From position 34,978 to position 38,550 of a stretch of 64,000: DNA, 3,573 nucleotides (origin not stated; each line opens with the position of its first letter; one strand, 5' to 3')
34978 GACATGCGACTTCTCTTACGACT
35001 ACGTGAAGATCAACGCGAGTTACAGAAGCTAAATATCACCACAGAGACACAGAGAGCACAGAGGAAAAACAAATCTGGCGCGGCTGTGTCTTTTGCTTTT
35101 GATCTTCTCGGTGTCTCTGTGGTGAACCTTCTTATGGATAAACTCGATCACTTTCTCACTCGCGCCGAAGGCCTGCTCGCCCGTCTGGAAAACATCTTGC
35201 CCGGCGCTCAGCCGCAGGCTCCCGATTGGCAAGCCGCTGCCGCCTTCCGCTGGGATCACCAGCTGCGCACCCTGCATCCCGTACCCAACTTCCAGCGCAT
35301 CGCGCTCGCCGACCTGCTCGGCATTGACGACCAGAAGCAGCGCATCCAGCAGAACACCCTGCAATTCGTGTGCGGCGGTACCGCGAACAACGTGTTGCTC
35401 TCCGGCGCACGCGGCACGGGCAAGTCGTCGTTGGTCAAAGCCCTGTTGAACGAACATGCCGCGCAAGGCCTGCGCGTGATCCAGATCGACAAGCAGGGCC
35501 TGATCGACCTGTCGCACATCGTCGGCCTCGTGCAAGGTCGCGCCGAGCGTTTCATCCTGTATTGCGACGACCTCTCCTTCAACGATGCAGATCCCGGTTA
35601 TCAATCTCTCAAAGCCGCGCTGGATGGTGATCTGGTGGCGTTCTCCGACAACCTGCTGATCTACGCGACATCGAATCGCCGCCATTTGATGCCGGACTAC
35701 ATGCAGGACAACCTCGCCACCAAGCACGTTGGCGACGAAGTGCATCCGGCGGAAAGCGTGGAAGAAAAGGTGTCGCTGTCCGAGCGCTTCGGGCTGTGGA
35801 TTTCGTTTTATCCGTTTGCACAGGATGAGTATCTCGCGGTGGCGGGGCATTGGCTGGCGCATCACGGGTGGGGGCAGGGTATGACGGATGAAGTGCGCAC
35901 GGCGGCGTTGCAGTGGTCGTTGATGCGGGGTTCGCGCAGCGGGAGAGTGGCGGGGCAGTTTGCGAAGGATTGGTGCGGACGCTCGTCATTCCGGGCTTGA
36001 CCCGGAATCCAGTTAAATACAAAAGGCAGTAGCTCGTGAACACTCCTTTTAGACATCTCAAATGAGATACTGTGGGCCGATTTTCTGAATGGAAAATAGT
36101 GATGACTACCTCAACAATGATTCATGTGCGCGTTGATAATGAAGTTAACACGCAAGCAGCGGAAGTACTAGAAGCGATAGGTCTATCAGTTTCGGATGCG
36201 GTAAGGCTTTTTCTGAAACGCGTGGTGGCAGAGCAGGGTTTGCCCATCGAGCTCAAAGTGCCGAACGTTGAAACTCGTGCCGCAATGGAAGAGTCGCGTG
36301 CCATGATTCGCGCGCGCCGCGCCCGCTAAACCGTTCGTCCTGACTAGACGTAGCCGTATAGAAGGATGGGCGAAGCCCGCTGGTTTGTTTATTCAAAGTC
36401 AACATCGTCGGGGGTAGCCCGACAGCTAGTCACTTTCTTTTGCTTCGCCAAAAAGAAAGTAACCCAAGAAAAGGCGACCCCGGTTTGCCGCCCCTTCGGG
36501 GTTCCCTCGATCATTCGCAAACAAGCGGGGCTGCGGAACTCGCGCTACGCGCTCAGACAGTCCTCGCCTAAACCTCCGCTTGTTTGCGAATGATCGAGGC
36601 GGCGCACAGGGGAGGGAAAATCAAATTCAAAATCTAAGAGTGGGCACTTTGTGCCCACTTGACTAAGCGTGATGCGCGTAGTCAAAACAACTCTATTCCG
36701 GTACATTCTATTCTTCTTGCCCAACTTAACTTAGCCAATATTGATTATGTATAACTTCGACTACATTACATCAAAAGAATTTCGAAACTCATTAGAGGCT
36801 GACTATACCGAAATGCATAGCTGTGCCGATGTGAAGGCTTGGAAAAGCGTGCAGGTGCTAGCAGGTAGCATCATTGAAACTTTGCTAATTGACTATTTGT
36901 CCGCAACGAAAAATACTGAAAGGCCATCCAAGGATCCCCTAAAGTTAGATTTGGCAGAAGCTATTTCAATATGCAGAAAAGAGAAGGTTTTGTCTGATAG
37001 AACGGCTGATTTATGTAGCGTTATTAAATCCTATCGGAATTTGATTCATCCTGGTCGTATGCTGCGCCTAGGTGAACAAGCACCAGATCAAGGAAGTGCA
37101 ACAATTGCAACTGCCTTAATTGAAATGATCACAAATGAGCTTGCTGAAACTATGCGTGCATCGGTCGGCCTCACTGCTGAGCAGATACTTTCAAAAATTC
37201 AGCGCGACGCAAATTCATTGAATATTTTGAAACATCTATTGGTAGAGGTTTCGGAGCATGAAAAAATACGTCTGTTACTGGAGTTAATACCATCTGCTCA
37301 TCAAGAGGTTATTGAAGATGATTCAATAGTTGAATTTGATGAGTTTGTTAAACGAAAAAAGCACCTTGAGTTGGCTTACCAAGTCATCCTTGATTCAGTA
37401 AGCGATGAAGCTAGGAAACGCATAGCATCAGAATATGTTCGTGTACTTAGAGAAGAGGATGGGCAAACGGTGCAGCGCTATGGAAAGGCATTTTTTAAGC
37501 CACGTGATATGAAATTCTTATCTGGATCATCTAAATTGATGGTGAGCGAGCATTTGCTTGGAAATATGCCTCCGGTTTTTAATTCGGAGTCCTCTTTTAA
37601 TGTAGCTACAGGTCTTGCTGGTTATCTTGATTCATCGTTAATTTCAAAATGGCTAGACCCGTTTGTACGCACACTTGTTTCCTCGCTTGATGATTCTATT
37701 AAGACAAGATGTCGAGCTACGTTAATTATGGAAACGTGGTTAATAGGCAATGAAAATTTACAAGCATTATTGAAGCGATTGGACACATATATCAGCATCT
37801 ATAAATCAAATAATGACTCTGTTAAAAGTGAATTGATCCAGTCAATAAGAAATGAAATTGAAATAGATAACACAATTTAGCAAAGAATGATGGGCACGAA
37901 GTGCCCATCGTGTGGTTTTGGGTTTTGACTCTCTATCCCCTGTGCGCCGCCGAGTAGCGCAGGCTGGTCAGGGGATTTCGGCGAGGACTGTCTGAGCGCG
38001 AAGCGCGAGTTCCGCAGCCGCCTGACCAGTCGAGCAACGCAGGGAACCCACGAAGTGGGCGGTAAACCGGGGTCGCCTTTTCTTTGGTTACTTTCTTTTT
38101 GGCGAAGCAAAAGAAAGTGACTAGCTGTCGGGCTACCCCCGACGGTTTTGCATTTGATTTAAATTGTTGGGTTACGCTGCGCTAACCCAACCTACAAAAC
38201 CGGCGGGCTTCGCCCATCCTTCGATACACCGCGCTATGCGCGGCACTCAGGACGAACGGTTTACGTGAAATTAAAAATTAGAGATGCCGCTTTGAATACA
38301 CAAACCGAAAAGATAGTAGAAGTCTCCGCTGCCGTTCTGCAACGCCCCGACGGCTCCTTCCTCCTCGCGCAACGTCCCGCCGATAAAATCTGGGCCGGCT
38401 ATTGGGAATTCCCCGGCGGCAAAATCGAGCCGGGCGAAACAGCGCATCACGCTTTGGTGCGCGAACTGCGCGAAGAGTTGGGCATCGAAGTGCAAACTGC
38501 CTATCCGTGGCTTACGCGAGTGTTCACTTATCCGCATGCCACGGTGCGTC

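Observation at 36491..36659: Compensatory base changes between the two repeat copies point to a selected secondary structure (ncRNA or structured ssDNA)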

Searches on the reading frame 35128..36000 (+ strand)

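Call 11: search_protein_families(library=pfam, proteins=[window:35128-36000:+], max_evalue=0.01)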
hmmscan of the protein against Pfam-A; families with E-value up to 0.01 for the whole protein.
window:35128-36000:+ (290 aa): 12 families
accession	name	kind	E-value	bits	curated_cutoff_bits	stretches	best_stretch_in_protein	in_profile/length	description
PF05673.19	DUF815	-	9.8e-97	323.4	23.8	1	36-285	2-248/249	Protein of unknown function (DUF815)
PF13191.12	AAA_16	-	1.5e-08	35.8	32.6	1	68-129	7-64/167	AAA ATPase domain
PF13401.12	AAA_22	-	9.9e-06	26.3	27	1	85-201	4-84/130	AAA domain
PF20720.3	nSTAND3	-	3.2e-05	24.1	27.2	1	87-148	18-73/155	Novel STAND NTPase 3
PF00004.35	AAA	-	0.0003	21.7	21.2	1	89-133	1-40/131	ATPase family associated with various cellular activities (AAA)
PF25199.1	nSTAND_NTPase5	-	0.0014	18.9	34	1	80-150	35-106/145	Novel STAND NTPase 5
PF01695.23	IstB_IS21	-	0.002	18.1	24.1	1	68-128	76-134/238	IstB-like ATP binding protein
PF13604.12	AAA_30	-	0.0024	18.1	27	1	74-119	6-51/191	AAA domain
PF10412.15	TrwB_AAD_bind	-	0.003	17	20.5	1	80-124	9-53/387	Type IV secretion-system coupling protein DNA-binding domain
PF13555.12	AAA_29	-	0.0039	17.3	27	0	86-106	22-42/61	P-loop containing region of AAA domain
PF13173.12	AAA_14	-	0.0048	17.3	27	0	88-124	4-41/129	AAA domain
PF12775.13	AAA_7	-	0.0082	16.1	25.8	0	85-119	32-66/181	P-loop containing dynein motor region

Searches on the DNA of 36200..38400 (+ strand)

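Call 10: search_rna_families(source=window, start=36200, end=38400, threshold=evalue, max_evalue=10)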
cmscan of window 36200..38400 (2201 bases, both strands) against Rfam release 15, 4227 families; matches with E-value up to 10: 6.
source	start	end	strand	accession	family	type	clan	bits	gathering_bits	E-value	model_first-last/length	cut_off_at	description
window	37310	37373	+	RF00316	snoR43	Gene; snRNA; snoRNA; CD-box;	-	20.1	50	3.1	1-73/73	no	Small nucleolar RNA R43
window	38126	38217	-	RF03407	MIR531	Gene; miRNA;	-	19.9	70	2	1-69/69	no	MIR531 microRNA precursor family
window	38134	38211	-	RF00245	mir-19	Gene; miRNA;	CL00110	18.7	50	3.2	1-79/79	no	mir-19 microRNA precursor family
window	38368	38397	+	RF01100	PK-BYV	Cis-reg;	-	16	50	4.4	1-40/40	no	3'-terminal pseudoknot in BYV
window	36608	36779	+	RF02909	rli117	Gene; sRNA;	-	15.3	87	0.84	1-272/272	no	Listeria sRNA rli117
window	37213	37284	+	RF00284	SNORD74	Gene; snRNA; snoRNA; CD-box;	CL00069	15.2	41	7.2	1-80/80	no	Small nucleolar RNA SNORD74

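Call 46: search_dna_similar(query=window:37880-38170:+, collection=plasmids, mode=distant, max_rows=15)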
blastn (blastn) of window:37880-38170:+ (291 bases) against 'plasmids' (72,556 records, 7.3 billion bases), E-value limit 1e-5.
No match.
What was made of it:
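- Closest known: Mobile insertion cassettes / MITEs carrying passenger genes. Different: The elements are chromosomal and site-stable, and absent from plasmids (call 46).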

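Call 54: search_rna_families(source=window, start=37880, end=38170, threshold=evalue, max_evalue=10)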
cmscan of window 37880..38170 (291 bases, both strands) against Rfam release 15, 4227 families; matches with E-value up to 10: 3.
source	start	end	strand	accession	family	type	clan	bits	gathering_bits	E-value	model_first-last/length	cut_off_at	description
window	38073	38136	+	RF03982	mir-4865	Gene; miRNA;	-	14.3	100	5.4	1-84/84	no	mir-4865 microRNA precursor family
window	38087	38121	+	RF00639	mir-515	Gene; miRNA;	CL00096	13.9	68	7.4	27-61/87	no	mir-515 microRNA precursor family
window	38144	38170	+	RF01104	SBWMV2_UPD-PKb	Cis-reg;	-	12.8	39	8.2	1-29/29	no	Pseudoknot of upstream pseudoknot domain (UPD) of the 3'UTR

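Call 70: search_dna_similar(query=window:37930-38165:+, collection=ecoli_genomes, mode=distant, max_evalue=0.001, max_rows=8)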
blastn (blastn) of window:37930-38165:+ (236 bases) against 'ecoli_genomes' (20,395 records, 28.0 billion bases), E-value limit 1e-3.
No match.

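Call 71: search_dna_similar(query=window:37880-38170:+, collection=phages, mode=distant, max_evalue=0.001, max_rows=8)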
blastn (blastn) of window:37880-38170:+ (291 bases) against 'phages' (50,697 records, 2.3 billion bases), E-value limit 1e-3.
No match.
